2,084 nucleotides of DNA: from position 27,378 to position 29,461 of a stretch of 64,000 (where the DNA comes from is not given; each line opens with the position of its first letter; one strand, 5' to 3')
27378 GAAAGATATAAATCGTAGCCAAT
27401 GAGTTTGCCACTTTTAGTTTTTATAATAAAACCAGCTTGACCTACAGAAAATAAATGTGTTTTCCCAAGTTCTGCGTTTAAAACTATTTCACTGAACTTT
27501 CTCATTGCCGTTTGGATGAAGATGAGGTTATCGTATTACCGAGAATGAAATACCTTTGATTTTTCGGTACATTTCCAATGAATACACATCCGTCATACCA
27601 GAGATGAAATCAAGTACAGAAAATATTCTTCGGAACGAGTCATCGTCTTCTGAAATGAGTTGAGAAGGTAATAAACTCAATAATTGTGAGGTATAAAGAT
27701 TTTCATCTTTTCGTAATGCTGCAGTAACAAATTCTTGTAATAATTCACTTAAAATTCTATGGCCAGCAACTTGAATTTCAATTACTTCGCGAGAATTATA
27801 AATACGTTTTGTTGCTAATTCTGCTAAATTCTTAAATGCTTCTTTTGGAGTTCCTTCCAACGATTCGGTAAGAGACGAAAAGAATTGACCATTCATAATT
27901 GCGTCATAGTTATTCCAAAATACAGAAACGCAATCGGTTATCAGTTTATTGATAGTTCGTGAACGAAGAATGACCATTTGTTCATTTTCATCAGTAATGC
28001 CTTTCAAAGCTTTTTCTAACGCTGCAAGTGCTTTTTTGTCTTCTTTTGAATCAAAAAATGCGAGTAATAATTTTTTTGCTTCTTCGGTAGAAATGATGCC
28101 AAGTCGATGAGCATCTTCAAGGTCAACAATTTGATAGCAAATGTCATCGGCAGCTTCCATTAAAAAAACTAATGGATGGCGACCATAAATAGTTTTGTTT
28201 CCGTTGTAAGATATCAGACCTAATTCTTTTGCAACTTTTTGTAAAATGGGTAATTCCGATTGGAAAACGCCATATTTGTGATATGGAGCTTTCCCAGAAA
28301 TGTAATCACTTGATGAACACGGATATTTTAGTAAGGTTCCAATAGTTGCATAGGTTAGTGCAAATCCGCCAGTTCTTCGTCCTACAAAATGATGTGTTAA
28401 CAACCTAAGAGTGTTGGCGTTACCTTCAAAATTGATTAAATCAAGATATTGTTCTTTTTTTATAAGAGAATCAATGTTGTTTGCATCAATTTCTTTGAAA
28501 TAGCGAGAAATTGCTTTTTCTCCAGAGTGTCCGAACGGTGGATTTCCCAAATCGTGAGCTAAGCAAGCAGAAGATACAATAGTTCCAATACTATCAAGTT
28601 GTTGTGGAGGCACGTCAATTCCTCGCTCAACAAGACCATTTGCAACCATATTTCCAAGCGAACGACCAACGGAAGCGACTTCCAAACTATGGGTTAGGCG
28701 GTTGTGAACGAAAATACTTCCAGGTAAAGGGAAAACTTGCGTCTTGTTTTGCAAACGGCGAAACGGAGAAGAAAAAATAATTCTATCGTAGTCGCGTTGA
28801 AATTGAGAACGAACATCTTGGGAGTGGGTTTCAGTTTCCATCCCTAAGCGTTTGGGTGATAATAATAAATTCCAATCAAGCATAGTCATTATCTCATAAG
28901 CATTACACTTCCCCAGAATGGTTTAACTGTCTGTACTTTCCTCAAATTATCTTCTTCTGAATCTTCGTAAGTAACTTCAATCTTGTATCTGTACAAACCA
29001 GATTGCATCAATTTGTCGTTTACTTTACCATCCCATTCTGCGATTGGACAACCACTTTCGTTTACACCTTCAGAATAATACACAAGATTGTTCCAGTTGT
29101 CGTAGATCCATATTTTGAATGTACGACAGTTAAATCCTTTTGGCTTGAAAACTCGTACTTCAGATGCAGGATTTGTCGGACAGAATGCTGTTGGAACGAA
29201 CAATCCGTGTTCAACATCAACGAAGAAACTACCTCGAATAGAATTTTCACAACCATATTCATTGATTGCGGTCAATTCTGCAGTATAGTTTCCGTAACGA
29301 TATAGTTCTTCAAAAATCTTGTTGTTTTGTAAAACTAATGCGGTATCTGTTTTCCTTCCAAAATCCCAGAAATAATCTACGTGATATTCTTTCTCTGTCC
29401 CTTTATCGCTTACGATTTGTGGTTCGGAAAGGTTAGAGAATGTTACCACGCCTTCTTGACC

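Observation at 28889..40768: Giant T9SS cargo with a GH8-like catalytic head on a ~3,400-aa Ig-domain stalk: candidate surface-tethered, possibly track-propelled glycanase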

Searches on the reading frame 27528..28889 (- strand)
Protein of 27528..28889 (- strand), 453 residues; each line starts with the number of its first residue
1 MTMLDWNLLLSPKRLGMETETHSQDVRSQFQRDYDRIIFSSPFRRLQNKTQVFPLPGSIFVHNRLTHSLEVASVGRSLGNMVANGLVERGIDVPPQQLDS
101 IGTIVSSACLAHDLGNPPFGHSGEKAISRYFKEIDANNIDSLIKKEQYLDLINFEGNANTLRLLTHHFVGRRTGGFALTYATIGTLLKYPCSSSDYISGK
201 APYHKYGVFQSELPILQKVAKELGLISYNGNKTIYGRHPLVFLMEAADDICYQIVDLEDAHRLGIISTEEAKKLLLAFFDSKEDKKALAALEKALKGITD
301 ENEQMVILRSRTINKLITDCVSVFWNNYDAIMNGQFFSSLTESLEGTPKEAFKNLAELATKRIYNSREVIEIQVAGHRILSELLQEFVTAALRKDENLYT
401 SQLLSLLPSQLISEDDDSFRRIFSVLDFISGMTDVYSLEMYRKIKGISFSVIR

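Call 8: search_protein_families(library=pfam, proteins=[window:27528-28889:-], max_evalue=0.001)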
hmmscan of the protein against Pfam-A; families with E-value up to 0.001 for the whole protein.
window:27528-28889:- (453 aa): 2 families
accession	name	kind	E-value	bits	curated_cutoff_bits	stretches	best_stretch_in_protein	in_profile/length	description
PF13286.11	HD_assoc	-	1.2e-07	32.6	22.2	1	349-443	8-91/91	Phosphohydrolase-associated domain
PF01966.28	HD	-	6.6e-06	26.8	22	1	64-149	1-72/116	HD domain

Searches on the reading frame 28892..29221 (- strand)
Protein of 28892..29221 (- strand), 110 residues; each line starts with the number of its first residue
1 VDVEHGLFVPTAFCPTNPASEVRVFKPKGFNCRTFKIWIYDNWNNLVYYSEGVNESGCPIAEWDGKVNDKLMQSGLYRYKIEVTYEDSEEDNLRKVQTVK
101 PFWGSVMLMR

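Call 51: search_protein_representatives(protein=window:28892-29221:-)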
Query: 110 residues. Proteins with E-value up to 0.001 (for the whole library): 1591; up to 1e-10: 229; up to 1e-30: 3. The best 150 are listed.
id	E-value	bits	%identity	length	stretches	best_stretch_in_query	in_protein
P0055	7.9e-52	190.5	75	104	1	7-110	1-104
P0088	1.4e-46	173.6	68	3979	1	1-110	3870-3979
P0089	1.8e-42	160.3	65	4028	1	1-110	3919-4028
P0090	9.9e-28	112.8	48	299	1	1-108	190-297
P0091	1.2e-26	109.3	56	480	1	1-87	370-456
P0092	2.1e-25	105.3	48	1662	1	1-108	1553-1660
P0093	4.1e-24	101.1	45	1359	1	2-90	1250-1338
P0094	2.7e-23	98.4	46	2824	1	1-108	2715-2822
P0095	1.8e-22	95.8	49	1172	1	2-110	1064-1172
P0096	1.9e-22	95.7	48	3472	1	1-89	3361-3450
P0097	3.5e-22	94.9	46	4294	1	2-109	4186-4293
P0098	4.5e-22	94.5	51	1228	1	1-87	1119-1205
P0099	6.4e-22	94.0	44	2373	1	2-109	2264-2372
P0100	4.0e-21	91.5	46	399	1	1-110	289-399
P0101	8.6e-21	90.4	34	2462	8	9-96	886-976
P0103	9.8e-20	87.0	39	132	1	2-108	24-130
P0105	3.7e-19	85.1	40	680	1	1-110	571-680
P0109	1.3e-18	83.4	42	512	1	2-107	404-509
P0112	2.7e-18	82.3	43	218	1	3-110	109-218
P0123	1.2e-17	80.2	41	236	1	1-109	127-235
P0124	1.5e-17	80.0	42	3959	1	1-110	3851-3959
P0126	1.7e-17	79.8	43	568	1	1-110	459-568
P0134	4.5e-17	78.4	38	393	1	2-110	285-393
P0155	5.0e-16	75.0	40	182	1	1-110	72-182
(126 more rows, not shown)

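Call 52: search_protein_families(library=ncbifam, proteins=[P0090, P0100, P0103, P0105, P0109, P0112, P0123, P0126, P0134, P0155], max_evalue=0.01)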
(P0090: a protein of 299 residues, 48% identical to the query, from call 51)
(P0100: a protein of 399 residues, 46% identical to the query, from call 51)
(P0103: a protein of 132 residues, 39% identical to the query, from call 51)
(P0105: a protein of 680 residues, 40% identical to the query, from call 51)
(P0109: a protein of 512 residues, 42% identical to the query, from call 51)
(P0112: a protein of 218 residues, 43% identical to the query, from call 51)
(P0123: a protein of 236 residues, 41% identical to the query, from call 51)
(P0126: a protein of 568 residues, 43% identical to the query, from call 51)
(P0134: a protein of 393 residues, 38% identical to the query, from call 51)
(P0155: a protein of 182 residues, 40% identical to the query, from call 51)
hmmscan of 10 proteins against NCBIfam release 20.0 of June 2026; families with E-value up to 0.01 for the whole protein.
P0090 (299 aa): 1 family
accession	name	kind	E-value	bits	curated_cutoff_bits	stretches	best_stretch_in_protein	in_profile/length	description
TIGR04131.1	Bac_Flav_CTERM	domain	2.3e-05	24.5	35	1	198-273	3-72/85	T9SS type B sorting domain-containing protein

P0100 (399 aa): 1 family
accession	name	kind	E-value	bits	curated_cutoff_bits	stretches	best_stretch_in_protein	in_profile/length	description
TIGR04131.1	Bac_Flav_CTERM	domain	0.00024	21.2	35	1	298-371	4-72/85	T9SS type B sorting domain-containing protein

P0103 (132 aa): 2 families
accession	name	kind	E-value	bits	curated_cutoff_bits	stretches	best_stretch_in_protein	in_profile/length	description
TIGR04131.1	Bac_Flav_CTERM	domain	4.6e-05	23.5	35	1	53-107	25-73/85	T9SS type B sorting domain-containing protein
TIGR04183.1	Por_Secre_tail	domain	0.0033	17.4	23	1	39-105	4-60/72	T9SS type A sorting domain-containing protein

P0105 (680 aa): 1 family
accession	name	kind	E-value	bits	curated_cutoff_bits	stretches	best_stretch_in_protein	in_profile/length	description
TIGR04131.1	Bac_Flav_CTERM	domain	3.2e-06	27.2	35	1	579-653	3-72/85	T9SS type B sorting domain-containing protein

P0109 (512 aa): 1 family
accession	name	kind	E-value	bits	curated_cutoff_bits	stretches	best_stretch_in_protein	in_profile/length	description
TIGR04131.1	Bac_Flav_CTERM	domain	3.2e-05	24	35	1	432-484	24-71/85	T9SS type B sorting domain-containing protein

P0112 (218 aa): 3 families
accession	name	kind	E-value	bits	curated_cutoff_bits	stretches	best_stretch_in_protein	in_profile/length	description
TIGR04131.1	Bac_Flav_CTERM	domain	0.0018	18.4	35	1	137-191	25-72/85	T9SS type B sorting domain-containing protein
NF005176.1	PRK06655.1-1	equivalog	0.0066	16.4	230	0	137-195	95-153/197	flagellar hook assembly protein FlgD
NF009453.0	PRK12813.1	equivalog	0.0068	16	264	0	141-192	126-175/223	flagellar basal body rod modification protein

P0123 (236 aa): 1 family
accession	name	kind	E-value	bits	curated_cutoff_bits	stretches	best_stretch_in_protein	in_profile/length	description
TIGR04131.1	Bac_Flav_CTERM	domain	5.9e-07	29.6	35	1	135-208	3-71/85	T9SS type B sorting domain-containing protein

P0126 (568 aa): 1 family
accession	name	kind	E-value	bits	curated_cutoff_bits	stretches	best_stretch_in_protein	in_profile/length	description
TIGR04131.1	Bac_Flav_CTERM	domain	1.9e-05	24.7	35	1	488-546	24-77/85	T9SS type B sorting domain-containing protein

P0134 (393 aa): 1 family
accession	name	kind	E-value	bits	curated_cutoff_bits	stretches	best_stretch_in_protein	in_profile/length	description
TIGR04131.1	Bac_Flav_CTERM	domain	1.7e-06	28.1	35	1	314-368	25-74/85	T9SS type B sorting domain-containing protein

P0155 (182 aa): 8 families
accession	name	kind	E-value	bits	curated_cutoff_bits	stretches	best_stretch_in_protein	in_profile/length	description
NF007862.0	PRK10574.1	equivalog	5.5e-07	29.8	138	1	32-65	4-37/145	prepilin peptidase-dependent pilin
TIGR02532.1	IV_pilin_GFxxxE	domain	1.3e-06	28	16.3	1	33-54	2-23/24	prepilin-type N-terminal cleavage/methylation domain-containing protein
TIGR04131.1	Bac_Flav_CTERM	domain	1e-05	25.6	35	1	101-154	24-72/85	T9SS type B sorting domain-containing protein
NF007800.0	PRK10506.1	equivalog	0.00045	20.1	158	1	32-61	8-37/163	prepilin peptidase-dependent protein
NF041775.1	typeIV_PilA_Myxo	equivalog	0.00062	19.8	400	1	31-58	9-36/214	type IV pilin protein PilA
TIGR01708.2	typeII_sec_gspH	equivalog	0.0022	18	80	1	33-55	2-24/169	type II secretion system minor pseudopilin GspH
TIGR01710.1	typeII_sec_gspG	equivalog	0.0058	16.7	88.85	1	33-56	1-24/134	type II secretion system major pseudopilin GspG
NF040982.1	ComGD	equivalog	0.0088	16.5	70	0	33-72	2-40/139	competence type IV pilus minor pilin ComGD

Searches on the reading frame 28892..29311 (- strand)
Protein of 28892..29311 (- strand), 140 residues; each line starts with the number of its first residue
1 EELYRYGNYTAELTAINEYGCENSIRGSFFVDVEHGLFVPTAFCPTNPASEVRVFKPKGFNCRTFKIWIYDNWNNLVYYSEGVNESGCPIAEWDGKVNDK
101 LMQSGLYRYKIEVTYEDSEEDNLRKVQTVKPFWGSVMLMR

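Call 44: find_homologous_proteins(query=window:28892-29311:-, max_evalue=0.001)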
Query seq(140 aa) (140 aa): 1 proteins with E <= 0.001 among 5 candidates.
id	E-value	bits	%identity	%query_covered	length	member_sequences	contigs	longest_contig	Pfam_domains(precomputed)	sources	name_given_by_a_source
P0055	8.5e-51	190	75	74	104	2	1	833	PF13585.13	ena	-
